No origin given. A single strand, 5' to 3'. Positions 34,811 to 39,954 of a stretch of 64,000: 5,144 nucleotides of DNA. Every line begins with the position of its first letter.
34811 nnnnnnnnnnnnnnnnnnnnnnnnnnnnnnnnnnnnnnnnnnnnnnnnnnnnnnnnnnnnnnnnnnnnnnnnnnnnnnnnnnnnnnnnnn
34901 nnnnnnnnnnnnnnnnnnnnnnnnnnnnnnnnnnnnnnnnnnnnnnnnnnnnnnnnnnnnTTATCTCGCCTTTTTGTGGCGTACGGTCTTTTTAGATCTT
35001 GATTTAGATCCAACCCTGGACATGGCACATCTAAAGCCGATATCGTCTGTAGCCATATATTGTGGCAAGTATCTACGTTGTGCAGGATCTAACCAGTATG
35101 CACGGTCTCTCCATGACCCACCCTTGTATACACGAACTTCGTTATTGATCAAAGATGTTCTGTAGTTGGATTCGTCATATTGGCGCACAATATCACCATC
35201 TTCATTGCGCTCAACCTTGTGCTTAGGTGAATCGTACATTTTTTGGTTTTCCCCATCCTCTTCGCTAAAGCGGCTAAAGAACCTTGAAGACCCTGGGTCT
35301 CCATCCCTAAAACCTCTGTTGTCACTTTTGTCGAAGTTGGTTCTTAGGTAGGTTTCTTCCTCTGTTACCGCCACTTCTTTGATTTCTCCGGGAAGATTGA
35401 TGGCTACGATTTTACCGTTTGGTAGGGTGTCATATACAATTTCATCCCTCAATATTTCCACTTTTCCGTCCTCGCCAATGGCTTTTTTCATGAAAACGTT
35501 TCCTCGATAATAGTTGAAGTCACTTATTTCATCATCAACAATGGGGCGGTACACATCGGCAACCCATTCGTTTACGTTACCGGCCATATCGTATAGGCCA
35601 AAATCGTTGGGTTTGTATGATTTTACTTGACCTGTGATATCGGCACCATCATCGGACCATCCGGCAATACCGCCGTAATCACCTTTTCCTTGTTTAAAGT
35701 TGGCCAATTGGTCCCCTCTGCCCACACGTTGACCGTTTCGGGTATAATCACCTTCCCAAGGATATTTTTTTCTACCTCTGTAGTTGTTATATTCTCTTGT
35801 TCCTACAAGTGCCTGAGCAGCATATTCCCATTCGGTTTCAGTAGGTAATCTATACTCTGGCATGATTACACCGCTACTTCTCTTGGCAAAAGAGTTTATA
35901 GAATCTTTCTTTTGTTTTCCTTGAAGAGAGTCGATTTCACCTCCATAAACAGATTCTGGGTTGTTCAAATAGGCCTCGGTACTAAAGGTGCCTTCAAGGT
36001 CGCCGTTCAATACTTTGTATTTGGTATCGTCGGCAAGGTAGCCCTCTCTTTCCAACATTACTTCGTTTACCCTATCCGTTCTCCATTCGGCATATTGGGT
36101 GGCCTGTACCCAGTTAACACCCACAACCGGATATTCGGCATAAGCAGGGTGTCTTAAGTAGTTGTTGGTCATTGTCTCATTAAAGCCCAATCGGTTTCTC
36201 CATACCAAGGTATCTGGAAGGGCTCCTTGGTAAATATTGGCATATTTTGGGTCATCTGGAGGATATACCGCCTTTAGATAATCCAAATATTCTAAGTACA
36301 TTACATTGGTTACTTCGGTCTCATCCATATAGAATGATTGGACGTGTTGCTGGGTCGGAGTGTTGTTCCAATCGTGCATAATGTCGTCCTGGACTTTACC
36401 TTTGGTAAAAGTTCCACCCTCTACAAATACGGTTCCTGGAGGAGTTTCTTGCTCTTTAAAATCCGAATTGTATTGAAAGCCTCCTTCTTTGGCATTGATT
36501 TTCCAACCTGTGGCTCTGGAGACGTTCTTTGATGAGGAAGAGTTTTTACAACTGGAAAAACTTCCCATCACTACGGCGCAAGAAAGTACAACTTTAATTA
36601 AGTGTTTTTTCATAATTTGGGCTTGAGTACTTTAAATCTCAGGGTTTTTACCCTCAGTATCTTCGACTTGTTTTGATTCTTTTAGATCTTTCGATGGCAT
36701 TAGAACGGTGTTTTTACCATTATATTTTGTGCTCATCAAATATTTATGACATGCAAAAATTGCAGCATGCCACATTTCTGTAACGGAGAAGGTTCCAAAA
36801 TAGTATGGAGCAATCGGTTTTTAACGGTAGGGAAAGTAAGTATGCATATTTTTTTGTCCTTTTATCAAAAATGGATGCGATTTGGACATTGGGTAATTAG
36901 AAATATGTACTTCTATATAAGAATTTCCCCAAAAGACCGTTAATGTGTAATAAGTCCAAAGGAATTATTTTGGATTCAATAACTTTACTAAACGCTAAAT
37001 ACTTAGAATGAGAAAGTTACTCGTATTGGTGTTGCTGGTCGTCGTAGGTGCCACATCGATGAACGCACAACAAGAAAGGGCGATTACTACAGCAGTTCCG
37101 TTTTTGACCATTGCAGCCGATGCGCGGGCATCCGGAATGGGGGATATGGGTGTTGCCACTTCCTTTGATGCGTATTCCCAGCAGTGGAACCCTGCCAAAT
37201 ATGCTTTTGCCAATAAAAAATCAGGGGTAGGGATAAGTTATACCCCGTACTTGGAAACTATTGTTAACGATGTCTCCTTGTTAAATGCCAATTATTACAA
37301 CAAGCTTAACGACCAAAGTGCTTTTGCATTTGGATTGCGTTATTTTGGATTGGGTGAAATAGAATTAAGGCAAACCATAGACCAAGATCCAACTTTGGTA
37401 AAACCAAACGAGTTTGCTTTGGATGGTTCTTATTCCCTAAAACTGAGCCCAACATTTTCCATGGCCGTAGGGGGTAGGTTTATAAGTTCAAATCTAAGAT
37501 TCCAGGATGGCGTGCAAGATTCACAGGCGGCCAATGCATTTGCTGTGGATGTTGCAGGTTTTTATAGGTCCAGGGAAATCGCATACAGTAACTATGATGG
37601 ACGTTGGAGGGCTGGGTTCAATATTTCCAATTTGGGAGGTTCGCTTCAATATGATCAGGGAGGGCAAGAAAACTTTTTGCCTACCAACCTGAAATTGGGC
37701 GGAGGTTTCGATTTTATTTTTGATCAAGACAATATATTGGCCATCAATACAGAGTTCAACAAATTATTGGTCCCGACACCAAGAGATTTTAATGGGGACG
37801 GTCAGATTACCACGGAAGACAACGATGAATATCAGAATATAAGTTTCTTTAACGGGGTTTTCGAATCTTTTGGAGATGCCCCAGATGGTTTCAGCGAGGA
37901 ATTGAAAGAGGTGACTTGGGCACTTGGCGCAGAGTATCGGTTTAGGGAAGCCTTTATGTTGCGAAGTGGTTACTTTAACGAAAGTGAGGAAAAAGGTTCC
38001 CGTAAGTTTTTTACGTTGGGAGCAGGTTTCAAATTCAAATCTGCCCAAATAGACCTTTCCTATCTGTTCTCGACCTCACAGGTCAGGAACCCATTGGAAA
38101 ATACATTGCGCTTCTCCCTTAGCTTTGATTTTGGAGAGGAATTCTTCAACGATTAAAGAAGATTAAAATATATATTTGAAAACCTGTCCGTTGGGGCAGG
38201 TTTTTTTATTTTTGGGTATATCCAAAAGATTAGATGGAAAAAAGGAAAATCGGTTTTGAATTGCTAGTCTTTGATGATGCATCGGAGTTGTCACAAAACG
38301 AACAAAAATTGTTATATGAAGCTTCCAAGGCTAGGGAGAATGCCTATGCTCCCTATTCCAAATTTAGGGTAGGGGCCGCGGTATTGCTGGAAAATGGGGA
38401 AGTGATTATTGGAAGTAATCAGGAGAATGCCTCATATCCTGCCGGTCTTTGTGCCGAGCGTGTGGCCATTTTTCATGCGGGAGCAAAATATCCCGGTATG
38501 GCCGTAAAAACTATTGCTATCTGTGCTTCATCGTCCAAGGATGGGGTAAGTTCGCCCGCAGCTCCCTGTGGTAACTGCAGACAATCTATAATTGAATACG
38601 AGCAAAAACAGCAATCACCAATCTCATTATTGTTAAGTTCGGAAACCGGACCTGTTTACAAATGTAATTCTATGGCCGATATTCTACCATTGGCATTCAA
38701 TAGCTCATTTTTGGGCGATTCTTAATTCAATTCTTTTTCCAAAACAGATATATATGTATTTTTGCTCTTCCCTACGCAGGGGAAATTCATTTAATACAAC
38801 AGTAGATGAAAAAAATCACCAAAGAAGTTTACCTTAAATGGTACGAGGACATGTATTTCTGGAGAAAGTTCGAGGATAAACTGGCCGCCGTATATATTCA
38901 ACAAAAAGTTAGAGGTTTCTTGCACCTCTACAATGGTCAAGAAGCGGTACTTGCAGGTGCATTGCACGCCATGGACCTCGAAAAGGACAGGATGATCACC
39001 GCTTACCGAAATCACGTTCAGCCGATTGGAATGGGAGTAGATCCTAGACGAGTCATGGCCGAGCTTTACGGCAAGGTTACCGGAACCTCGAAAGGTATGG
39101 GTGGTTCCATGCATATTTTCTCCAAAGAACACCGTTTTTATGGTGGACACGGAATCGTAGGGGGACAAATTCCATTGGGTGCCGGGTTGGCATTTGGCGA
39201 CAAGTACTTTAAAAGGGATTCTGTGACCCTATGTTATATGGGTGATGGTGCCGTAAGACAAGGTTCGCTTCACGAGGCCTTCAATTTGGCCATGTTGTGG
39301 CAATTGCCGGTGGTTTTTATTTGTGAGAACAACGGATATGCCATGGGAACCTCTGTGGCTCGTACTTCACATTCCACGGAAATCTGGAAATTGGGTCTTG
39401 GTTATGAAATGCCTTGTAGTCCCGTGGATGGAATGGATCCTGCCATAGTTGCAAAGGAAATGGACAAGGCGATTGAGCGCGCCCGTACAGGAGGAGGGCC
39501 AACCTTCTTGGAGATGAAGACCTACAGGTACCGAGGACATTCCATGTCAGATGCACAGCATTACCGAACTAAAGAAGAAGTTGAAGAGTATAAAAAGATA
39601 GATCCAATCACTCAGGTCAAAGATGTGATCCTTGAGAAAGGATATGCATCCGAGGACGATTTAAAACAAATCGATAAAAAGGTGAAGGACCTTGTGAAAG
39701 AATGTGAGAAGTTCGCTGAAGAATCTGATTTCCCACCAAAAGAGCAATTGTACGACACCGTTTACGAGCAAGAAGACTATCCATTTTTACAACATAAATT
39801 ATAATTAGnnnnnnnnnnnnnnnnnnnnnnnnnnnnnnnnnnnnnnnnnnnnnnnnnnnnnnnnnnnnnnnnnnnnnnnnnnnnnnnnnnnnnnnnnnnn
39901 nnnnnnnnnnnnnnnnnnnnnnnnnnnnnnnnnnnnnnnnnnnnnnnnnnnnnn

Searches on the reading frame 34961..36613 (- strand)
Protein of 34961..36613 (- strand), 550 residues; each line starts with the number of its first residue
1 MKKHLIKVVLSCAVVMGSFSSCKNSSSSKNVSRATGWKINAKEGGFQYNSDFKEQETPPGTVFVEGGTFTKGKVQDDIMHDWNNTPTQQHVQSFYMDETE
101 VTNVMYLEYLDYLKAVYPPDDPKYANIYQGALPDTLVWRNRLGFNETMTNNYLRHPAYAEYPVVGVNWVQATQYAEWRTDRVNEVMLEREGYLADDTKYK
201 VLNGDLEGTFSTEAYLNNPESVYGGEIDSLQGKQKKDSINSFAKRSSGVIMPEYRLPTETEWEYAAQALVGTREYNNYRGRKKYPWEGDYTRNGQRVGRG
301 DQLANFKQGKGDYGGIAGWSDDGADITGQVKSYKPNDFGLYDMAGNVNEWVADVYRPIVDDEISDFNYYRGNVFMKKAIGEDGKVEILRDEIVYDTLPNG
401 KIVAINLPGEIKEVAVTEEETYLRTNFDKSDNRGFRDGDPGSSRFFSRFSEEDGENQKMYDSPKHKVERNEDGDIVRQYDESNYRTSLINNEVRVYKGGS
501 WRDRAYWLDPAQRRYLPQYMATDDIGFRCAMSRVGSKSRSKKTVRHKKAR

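Call 8: search_protein_families(library=pfam, proteins=[window:34961-36613:-], max_evalue=0.001)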
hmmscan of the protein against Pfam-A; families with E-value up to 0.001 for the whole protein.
window:34961-36613:- (550 aa): 1 family
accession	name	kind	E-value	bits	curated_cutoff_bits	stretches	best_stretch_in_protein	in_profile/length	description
PF03781.23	FGE-sulfatase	-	4.4e-39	135.1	23.3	1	59-362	3-210/255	Sulfatase-modifying factor enzyme 1-like domain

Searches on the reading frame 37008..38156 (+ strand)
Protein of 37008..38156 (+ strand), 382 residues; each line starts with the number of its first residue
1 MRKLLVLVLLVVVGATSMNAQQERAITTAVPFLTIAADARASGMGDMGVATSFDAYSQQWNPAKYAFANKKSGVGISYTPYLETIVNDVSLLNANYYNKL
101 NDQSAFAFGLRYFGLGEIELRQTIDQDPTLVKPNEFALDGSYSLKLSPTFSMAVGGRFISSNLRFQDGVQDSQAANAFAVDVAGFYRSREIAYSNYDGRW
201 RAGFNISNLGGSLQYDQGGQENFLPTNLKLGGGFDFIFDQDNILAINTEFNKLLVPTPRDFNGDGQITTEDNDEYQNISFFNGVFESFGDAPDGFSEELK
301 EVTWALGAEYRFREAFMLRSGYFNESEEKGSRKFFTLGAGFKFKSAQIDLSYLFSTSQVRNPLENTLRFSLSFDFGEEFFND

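Call 8: search_protein_families(library=pfam, proteins=[window:37008-38156:+], max_evalue=0.001)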
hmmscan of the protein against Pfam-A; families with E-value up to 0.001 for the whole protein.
window:37008-38156:+ (382 aa): 1 family
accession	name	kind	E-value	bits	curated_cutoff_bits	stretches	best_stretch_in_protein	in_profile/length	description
PF19572.5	PorV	-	1.1e-115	385.8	27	1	20-259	3-242/243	Type IX secretion system protein PorV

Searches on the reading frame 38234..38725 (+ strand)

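Call 8: search_protein_families(library=pfam, proteins=[window:38234-38725:+], max_evalue=0.001)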
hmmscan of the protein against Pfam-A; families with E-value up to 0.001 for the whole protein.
window:38234-38725:+ (163 aa): 2 families
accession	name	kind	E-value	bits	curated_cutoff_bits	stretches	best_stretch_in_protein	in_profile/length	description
PF00383.29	dCMP_cyt_deam_1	-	7.2e-18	64.8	25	1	21-125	2-96/102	Cytidine and deoxycytidylate deaminase zinc-binding region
PF08211.18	dCMP_cyt_deam_2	-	9.7e-10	39.2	25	1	14-93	34-109/130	Cytidine and deoxycytidylate deaminase zinc-binding region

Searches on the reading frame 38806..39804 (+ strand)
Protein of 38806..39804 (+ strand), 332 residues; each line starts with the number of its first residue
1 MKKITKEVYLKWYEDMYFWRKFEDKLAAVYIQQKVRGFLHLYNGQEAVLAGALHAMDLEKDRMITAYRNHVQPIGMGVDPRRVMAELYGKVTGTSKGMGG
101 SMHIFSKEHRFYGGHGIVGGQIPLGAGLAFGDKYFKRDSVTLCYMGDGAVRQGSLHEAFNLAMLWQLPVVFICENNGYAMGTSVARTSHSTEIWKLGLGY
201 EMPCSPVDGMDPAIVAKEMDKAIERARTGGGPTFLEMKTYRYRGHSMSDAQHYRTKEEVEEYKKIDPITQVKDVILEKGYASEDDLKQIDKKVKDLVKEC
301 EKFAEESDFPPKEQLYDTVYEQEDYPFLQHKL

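Call 8: search_protein_families(library=pfam, proteins=[window:38806-39804:+], max_evalue=0.001)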
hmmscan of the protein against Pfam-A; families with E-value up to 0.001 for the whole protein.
window:38806-39804:+ (332 aa): 2 families
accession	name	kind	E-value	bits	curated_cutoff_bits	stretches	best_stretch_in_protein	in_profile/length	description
PF00676.26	E1_dh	-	1.2e-89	300.7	22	1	15-310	2-297/300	Dehydrogenase E1 component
PF02775.26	TPP_enzyme_C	-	1.2e-06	28.8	21.9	1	105-236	15-150/151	Thiamine pyrophosphate enzyme, C-terminal TPP binding domain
